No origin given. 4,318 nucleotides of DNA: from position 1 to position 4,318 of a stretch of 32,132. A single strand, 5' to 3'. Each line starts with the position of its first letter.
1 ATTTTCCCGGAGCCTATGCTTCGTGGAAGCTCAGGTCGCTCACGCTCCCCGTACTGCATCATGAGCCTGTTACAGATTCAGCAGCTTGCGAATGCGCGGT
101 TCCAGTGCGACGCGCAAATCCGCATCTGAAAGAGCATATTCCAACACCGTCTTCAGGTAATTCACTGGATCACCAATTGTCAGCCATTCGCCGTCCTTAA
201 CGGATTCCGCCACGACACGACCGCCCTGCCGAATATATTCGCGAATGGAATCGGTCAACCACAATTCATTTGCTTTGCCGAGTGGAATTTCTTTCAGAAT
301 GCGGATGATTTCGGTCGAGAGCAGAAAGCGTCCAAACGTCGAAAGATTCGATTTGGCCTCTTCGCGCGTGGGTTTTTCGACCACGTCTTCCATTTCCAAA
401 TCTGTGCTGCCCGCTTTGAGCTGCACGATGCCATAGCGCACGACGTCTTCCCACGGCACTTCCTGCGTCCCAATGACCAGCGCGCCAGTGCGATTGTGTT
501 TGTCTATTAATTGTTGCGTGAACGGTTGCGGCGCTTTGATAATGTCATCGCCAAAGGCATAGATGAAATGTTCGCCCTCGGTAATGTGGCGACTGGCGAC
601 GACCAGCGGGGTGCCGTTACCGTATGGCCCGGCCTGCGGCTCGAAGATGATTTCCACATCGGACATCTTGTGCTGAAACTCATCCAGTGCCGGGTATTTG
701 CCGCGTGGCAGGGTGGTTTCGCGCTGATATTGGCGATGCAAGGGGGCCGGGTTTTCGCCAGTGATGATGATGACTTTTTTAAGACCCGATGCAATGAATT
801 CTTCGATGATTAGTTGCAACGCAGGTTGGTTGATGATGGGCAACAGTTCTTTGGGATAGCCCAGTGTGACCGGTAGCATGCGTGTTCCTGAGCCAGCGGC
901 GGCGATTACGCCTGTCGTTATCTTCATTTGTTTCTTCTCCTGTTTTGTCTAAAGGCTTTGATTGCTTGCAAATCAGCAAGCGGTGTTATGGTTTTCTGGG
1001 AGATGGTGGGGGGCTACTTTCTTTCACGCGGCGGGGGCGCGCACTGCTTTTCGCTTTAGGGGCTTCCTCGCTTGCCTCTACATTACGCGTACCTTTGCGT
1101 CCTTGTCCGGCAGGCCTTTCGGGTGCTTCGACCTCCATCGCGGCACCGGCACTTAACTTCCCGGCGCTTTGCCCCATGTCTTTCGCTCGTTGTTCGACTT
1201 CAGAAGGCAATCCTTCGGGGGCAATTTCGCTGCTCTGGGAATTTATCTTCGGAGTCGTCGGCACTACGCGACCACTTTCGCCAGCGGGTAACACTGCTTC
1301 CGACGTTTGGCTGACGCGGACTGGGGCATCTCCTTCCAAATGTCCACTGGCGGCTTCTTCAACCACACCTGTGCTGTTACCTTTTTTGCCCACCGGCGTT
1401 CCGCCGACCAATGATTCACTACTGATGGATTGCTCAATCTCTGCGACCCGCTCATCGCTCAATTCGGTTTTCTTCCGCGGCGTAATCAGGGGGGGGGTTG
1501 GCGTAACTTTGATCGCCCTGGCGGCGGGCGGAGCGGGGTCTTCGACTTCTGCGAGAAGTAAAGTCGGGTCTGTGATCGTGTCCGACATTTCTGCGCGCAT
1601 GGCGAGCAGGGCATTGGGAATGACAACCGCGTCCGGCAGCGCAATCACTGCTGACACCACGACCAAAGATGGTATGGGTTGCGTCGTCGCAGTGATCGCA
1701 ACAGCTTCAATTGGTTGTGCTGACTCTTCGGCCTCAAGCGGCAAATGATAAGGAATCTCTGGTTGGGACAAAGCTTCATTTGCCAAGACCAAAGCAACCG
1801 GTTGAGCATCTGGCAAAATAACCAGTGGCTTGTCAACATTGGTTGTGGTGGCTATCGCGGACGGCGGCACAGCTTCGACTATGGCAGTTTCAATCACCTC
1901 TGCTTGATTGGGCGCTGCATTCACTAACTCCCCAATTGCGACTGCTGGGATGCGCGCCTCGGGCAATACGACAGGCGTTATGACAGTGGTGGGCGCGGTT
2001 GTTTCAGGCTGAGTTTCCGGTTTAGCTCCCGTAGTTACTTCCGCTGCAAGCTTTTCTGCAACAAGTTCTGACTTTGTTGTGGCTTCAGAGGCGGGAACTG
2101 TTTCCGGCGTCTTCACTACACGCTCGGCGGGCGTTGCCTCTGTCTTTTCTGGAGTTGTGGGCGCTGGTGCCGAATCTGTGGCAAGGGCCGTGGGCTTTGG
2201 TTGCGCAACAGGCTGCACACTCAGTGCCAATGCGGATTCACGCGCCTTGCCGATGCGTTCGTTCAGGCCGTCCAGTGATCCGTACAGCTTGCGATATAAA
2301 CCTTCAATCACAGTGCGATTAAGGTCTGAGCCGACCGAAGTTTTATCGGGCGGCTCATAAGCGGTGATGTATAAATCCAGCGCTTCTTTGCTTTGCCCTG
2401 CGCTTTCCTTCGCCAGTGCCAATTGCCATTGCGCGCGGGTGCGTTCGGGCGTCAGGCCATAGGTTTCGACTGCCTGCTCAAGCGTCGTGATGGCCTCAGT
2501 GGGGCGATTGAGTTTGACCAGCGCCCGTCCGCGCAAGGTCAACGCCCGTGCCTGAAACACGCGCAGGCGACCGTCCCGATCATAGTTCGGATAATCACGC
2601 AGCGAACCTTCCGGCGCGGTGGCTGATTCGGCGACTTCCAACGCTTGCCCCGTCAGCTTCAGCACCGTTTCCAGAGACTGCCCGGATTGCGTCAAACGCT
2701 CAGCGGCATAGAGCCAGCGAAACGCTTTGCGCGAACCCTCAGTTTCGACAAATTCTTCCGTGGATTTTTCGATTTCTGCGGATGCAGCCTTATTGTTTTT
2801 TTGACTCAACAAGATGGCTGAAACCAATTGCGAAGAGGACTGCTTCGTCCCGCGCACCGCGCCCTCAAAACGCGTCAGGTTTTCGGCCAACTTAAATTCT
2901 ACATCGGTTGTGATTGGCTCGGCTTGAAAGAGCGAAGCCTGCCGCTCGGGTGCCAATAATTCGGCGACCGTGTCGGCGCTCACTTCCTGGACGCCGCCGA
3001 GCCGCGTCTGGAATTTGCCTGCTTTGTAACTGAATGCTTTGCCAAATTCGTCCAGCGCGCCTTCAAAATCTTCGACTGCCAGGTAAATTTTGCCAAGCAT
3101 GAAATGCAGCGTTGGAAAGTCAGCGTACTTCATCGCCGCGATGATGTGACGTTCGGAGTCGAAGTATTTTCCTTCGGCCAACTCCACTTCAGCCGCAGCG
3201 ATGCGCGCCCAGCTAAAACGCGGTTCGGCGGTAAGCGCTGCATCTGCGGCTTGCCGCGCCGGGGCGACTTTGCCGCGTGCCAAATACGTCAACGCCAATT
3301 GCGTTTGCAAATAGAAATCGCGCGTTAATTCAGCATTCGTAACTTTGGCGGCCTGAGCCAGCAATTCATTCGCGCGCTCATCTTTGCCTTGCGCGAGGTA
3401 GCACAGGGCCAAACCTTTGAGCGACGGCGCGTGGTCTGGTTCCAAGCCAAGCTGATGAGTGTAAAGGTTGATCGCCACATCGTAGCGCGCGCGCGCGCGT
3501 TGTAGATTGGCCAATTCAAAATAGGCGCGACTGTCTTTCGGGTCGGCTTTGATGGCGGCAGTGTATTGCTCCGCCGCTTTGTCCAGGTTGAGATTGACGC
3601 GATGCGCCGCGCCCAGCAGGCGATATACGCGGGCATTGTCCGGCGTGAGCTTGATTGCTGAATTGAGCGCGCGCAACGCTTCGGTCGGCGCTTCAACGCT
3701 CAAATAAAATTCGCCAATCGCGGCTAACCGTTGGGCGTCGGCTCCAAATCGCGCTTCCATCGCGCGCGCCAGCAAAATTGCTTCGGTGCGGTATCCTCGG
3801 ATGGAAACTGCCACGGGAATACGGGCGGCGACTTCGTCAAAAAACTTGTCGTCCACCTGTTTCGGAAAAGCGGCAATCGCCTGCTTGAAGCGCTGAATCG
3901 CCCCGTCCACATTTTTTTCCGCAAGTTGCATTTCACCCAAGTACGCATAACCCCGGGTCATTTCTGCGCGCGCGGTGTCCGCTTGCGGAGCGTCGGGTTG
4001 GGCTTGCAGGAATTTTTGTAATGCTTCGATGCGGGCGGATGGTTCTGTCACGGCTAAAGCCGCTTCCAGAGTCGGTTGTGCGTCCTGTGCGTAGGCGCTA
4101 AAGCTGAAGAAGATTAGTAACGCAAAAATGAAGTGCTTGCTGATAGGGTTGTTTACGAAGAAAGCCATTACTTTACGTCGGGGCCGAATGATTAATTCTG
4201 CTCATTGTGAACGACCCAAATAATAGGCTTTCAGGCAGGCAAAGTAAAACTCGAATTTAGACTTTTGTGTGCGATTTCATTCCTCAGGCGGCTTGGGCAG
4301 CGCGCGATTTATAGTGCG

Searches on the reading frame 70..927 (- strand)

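Call 82: search_protein_families(library=pfam, proteins=[window:70-927:-], max_evalue=0.00001)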
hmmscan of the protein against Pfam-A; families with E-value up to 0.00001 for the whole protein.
window:70-927:- (285 aa): 2 families
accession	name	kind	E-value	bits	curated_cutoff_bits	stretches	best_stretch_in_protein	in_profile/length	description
PF00483.29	NTP_transferase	-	8.2e-27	94.8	21.2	1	6-261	2-239/245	Nucleotidyl transferase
PF12804.13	NTP_transf_3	-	2.1e-06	28.5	27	1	6-151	1-118/160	MobA-like NTP transferase domain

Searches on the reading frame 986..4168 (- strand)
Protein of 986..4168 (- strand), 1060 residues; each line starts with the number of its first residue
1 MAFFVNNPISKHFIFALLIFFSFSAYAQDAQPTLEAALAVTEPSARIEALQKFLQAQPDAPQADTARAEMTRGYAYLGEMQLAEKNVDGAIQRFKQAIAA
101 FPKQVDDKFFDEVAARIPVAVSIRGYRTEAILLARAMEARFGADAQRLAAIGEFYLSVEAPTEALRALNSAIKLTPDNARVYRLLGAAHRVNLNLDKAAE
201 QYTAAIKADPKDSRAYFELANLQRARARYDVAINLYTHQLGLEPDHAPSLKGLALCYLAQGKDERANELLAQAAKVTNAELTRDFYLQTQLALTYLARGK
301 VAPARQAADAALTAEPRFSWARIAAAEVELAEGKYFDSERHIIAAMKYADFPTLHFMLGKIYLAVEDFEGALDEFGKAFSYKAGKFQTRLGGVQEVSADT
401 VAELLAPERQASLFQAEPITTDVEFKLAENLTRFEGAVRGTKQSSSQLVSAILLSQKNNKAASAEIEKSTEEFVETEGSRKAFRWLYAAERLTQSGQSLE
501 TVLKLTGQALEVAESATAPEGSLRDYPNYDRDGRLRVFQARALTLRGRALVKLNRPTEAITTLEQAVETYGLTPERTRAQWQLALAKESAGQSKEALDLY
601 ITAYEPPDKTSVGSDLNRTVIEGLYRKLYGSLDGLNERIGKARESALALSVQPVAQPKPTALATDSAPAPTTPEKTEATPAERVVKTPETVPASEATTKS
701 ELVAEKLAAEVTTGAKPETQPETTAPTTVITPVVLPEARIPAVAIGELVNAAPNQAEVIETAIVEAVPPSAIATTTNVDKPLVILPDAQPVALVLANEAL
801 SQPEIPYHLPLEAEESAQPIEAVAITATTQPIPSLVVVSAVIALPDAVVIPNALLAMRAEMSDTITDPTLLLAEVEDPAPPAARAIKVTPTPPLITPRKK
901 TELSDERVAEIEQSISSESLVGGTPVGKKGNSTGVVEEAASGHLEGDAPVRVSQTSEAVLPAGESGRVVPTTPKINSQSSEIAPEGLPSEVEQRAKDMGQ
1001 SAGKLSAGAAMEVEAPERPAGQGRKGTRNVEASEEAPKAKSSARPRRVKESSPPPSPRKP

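Call 82: search_protein_families(library=pfam, proteins=[window:986-4168:-], max_evalue=0.00001)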
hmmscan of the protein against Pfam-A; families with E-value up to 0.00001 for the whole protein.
window:986-4168:- (1060 aa): 12 families
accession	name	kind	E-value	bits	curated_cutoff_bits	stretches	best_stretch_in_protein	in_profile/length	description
PF07719.23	TPR_2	-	7.6e-21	72.9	27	0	179-212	1-34/34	Tetratricopeptide repeat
PF13432.12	TPR_16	-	4.7e-19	68.9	32.7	1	161-212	13-64/65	Tetratricopeptide repeat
PF13428.12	TPR_14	-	1.1e-17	63.2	23.5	0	180-222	2-44/44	Tetratricopeptide repeat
PF13414.12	TPR_11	-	9.6e-15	54.4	26.8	0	162-189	11-38/42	TPR repeat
PF14559.12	TPR_19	-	6.9e-13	49.2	25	0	227-275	5-53/68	Tetratricopeptide repeat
PF00515.34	TPR_1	-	4.9e-12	45.6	27.8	0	179-212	1-34/34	Tetratricopeptide repeat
PF13424.12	TPR_12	-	5.8e-11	42.9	30.1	0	540-605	3-73/77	Tetratricopeptide repeat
PF13176.12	TPR_7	-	1.2e-10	41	27.9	0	215-245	1-31/36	Tetratricopeptide repeat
PF13431.12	TPR_17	-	2.8e-10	40.1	24.4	0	202-230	2-30/34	Tetratricopeptide repeat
PF13181.12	TPR_8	-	2.4e-09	37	25.7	0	540-568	1-29/34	Tetratricopeptide repeat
PF23914.1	TPR_CcmH_CycH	-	1.3e-06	28.8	42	0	144-242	49-150/158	Cytochrome c-type biogenesis protein H TPR domain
PF13174.12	TPR_6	-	8.1e-06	26.6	26.3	0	542-570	2-30/33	Tetratricopeptide repeat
